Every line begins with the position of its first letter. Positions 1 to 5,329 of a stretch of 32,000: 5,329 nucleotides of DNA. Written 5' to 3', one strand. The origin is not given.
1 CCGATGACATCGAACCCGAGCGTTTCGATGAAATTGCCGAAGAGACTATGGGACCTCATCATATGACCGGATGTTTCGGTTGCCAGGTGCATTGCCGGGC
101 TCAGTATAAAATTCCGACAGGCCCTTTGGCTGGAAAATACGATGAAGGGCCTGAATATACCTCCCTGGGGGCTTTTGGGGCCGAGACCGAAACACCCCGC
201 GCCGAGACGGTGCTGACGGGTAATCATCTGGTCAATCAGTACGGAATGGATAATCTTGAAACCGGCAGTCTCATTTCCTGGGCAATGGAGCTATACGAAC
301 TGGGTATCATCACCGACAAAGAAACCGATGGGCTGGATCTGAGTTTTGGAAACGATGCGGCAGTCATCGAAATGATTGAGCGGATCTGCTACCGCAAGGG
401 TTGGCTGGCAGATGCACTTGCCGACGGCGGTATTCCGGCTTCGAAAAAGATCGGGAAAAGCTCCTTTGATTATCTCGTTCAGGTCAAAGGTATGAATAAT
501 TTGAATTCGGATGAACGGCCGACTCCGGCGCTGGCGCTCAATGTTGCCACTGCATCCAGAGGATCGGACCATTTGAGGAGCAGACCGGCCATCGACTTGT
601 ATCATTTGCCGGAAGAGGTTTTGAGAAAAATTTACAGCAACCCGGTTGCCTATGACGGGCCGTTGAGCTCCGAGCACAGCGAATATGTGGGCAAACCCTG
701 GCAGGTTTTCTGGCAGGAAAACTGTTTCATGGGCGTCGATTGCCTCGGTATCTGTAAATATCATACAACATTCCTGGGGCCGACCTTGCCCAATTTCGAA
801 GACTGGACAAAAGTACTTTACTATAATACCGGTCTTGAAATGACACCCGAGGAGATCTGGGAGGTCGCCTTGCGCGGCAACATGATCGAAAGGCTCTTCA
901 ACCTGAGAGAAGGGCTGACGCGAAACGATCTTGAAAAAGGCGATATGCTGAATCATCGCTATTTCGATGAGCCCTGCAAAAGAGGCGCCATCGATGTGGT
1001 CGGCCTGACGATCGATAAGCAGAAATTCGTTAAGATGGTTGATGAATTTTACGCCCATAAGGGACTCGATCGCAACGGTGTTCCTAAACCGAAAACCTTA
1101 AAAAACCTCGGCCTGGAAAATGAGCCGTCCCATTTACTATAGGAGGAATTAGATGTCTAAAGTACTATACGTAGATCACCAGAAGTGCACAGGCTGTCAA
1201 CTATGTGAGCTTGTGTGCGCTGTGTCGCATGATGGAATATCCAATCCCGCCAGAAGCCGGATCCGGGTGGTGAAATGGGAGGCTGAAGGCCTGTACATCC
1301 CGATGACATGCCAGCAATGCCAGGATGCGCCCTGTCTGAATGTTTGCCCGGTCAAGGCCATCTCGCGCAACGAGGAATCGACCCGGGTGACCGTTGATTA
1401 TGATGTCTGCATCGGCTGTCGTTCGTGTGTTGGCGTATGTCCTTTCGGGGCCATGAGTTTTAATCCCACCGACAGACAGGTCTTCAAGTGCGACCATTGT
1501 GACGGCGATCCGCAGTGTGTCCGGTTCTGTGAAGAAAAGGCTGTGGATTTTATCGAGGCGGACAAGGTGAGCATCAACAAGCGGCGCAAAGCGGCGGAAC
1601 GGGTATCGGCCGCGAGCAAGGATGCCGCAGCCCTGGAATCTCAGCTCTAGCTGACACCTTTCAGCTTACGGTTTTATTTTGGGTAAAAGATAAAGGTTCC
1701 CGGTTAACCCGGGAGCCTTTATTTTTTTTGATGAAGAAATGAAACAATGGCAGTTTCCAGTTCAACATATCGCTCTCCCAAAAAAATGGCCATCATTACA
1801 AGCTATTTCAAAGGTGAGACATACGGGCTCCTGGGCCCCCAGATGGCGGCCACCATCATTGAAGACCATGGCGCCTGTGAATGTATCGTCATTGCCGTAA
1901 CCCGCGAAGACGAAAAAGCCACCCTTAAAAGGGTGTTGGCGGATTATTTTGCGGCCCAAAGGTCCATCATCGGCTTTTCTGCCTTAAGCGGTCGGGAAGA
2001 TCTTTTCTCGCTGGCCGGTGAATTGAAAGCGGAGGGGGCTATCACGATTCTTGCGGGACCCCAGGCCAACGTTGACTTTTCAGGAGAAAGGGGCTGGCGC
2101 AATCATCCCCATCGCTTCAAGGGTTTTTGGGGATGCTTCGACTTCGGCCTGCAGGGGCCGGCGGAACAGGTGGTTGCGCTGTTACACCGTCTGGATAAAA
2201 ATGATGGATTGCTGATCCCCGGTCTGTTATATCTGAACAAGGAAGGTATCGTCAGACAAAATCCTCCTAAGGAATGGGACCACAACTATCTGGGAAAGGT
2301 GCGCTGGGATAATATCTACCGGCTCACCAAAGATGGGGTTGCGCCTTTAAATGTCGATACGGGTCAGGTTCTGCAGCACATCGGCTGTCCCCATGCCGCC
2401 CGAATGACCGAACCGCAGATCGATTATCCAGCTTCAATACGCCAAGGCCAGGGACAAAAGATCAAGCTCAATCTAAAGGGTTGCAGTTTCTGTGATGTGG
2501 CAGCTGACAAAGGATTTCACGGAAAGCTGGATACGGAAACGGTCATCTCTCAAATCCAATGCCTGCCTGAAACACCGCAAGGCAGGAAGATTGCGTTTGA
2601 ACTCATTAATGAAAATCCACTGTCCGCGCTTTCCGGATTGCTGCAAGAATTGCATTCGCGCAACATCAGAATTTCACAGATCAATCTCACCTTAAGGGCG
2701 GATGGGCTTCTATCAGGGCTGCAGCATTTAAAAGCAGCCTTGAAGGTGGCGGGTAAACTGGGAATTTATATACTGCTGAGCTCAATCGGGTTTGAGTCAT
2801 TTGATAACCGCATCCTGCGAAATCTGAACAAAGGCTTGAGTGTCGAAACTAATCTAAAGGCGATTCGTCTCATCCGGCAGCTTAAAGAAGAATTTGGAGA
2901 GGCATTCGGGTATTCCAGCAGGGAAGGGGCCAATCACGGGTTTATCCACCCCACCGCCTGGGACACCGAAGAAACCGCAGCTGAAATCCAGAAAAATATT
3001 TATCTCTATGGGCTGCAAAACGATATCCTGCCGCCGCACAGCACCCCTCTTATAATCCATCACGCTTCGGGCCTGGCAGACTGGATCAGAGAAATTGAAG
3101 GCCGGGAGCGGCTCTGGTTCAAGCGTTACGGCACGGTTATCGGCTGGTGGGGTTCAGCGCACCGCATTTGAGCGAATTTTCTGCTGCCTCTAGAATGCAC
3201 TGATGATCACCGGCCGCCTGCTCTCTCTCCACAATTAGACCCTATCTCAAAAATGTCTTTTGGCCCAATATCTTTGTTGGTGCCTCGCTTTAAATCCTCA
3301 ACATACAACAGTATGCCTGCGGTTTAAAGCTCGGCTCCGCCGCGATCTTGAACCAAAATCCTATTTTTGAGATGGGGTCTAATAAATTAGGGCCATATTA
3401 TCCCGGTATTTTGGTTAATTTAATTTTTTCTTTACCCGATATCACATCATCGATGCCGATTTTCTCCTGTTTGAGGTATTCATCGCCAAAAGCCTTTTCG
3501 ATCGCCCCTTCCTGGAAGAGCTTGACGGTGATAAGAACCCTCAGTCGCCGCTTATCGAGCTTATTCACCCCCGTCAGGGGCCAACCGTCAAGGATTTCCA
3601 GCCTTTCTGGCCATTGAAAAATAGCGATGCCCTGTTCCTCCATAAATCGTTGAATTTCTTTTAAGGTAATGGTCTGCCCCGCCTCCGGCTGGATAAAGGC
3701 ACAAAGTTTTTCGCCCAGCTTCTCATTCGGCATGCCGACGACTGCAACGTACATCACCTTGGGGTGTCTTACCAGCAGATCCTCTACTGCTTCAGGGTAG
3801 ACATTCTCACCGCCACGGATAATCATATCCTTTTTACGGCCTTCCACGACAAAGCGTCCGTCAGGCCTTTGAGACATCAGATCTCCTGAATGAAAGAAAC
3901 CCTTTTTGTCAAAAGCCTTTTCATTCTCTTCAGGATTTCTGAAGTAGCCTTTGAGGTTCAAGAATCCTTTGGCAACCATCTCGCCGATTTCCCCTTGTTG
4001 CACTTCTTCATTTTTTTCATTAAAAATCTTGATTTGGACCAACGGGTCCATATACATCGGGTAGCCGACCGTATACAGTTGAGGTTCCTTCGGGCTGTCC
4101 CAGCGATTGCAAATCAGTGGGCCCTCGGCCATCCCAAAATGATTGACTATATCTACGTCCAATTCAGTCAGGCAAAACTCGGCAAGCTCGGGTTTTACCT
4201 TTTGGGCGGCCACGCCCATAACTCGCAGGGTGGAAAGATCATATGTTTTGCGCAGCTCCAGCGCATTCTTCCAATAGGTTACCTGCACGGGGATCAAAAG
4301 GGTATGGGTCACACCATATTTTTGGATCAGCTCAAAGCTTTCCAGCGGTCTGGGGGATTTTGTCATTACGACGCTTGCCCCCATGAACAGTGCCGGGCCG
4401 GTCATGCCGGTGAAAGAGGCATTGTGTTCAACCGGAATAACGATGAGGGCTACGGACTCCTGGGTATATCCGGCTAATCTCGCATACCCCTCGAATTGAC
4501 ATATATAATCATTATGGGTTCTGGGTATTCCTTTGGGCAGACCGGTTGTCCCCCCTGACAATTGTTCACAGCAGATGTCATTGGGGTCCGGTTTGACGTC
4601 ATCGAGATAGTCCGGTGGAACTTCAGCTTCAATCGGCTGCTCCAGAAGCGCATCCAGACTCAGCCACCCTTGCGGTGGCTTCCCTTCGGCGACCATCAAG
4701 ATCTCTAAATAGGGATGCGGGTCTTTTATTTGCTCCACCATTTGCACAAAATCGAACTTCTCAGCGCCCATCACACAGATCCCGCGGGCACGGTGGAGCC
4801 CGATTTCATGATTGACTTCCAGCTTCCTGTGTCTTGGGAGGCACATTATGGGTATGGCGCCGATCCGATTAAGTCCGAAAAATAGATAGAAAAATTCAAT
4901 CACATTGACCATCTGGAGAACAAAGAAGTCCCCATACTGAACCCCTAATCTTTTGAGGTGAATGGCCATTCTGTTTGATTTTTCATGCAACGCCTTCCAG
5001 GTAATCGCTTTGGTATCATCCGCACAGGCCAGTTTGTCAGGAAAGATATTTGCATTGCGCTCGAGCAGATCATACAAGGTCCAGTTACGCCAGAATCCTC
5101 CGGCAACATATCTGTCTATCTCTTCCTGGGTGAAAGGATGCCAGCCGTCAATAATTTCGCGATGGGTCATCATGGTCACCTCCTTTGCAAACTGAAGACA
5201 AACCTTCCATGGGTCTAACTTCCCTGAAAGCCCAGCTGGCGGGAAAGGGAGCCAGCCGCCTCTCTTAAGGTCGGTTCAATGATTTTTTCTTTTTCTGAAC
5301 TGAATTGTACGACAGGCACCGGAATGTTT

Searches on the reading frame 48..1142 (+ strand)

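Call 40: search_protein_families(library=pfam, proteins=[window:48-1142:+])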
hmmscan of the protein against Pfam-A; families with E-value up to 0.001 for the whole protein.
window:48-1142:+ (364 aa): 1 family
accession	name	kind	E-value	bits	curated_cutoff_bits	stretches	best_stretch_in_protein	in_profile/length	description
PF01314.23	AFOR_C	-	1.5e-88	298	27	1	6-356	67-385/385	Aldehyde ferredoxin oxidoreductase, domains 2 & 3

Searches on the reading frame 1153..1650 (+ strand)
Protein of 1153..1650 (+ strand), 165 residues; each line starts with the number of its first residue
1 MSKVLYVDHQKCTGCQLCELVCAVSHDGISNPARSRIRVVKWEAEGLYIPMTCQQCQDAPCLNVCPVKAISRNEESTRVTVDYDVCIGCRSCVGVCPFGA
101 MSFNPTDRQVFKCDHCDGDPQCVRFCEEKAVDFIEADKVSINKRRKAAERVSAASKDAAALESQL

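Call 40: search_protein_families(library=pfam, proteins=[window:1153-1650:+])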
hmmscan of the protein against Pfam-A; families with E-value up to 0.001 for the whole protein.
window:1153-1650:+ (165 aa): 15 families
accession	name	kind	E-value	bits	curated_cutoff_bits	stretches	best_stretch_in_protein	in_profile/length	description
PF12838.12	Fer4_7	-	1.6e-15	57.7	27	1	52-100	1-52/52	4Fe-4S dicluster domain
PF13247.11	Fer4_11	-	3.3e-12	46.9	26.2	1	46-133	3-97/100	4Fe-4S dicluster domain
PF12837.12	Fer4_6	-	1.4e-11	44.2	25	1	79-100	2-23/24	4Fe-4S binding domain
PF13187.11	Fer4_9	-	2.4e-11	43.9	27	3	53-101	2-52/52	4Fe-4S dicluster domain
PF14697.11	Fer4_21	-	5.8e-11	42.8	35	1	52-100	7-56/59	4Fe-4S dicluster domain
PF00037.32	Fer4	-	2.8e-10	40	21.1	1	79-101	1-23/24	4Fe-4S binding domain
PF13237.11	Fer4_10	-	7.7e-10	39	25.5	2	50-97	6-53/53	4Fe-4S dicluster domain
PF12797.12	Fer4_2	-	2.8e-09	36.8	24.5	2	78-98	2-22/22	4Fe-4S binding domain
PF25160.1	LdpA_Fe-S-bd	-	1.7e-07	31.3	27.6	1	58-101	6-43/49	LdpA Fe-S cluster-binding domain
PF12800.12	Fer4_4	-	6.4e-06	26.5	24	0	84-99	2-17/17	4Fe-4S binding domain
PF13484.11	Fer4_16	-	3.1e-05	25.1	30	0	86-104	2-20/66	4Fe-4S double cluster binding domain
PF12798.12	Fer4_3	-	8.6e-05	23.5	27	0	86-100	1-15/15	4Fe-4S binding domain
PF13459.11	Fer4_15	-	0.00012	23.2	22.4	0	79-97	1-19/66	4Fe-4S single cluster domain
PF13183.11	Fer4_8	-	0.00013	22.9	27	0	10-68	3-67/68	4Fe-4S dicluster domain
PF13534.11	Fer4_17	-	0.00069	20.6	22.2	0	86-101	2-17/61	4Fe-4S dicluster domain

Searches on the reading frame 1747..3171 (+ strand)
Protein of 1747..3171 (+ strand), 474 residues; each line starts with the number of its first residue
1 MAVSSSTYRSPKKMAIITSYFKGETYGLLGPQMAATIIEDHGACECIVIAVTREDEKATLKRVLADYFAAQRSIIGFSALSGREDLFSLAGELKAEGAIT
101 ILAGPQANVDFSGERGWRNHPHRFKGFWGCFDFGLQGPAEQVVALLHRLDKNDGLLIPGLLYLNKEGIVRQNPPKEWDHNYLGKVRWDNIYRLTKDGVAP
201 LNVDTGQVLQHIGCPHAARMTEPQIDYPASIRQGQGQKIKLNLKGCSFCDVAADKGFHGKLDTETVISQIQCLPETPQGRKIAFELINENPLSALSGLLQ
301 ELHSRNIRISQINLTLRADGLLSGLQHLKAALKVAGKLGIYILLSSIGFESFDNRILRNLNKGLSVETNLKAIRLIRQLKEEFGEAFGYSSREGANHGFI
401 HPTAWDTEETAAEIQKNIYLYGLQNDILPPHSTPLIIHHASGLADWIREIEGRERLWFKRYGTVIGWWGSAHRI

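Call 40: search_protein_families(library=pfam, proteins=[window:1747-3171:+])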
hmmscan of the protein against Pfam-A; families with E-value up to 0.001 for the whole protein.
window:1747-3171:+ (474 aa): 1 family
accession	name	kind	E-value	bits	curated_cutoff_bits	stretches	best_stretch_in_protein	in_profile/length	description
PF04055.27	Radical_SAM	-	5.2e-05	23.9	29.5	1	245-379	10-139/166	Radical SAM superfamily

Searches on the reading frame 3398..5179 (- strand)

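Call 5: search_protein_families(library=ncbifam, proteins=[window:3398-5179:-], max_evalue=0.00001)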
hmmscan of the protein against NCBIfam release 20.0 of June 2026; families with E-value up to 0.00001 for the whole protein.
window:3398-5179:- (593 aa): 98 families (the best 25 are shown)
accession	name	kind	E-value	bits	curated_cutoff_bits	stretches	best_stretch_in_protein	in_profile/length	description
TIGR02275.1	DHB_AMP_lig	equivalog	2.2e-115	385.9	723.55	1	15-547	5-526/526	(2,3-dihydroxybenzoyl)adenylate synthase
NF008192.1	PRK10946.1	equivalog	2.8e-109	365.8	783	1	14-551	5-530/534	(2,3-dihydroxybenzoyl)adenylate synthase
NF004837.0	PRK06187.1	subfamily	1.9e-85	287.1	476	1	32-548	7-520/531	long-chain-fatty-acid--CoA ligase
NF004758.0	PRK06087.1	equivalog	5.1e-80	269.4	736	1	19-557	10-542/548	medium-chain fatty-acid--CoA ligase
TIGR03208.1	cyc_hxne_CoA_lg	equivalog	7e-77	259.4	792.3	1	22-547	11-537/538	cyclohexanecarboxylate-CoA ligase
NF009233.0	PRK12583.1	subfamily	7.8e-67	225.9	832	1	34-554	19-554/558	fatty acid CoA ligase family protein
NF006182.0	PRK08316.1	subfamily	2e-66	224.6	663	1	31-548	9-515/523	fatty acyl-CoA synthetase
NF052269.1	Staph_lig_FadD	equivalog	2.5e-64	217.5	650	1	199-550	149-493/499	long-chain-fatty-acid--CoA ligase FadD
NF005676.0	PRK07470.1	equivalog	1.9e-59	201.7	774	1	34-549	21-528/544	acyl-CoA synthetase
NF005857.1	PRK07786.1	exception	3.1e-57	194.3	733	1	31-548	9-510/513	fatty-acid--CoA ligase FadD5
NF004229.0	PRK05677.1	subfamily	3.4e-56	190.9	879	1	192-547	199-552/563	long-chain-fatty-acid--CoA ligase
NF005801.1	PRK07656.1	equivalog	3.7e-56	190.8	657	1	35-547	3-500/500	FadD3 family acyl-CoA ligase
NF006181.0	PRK08314.1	subfamily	3.9e-55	187.2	705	1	34-546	25-550/563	long-chain-fatty-acid--CoA ligase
NF005714.0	PRK07529.1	subfamily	1.5e-52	178.8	632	1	36-558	33-584/640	acyl-CoA synthetase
NF006020.0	PRK08162.1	subfamily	1.5e-51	175.4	677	1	37-550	23-538/545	acyl-CoA synthetase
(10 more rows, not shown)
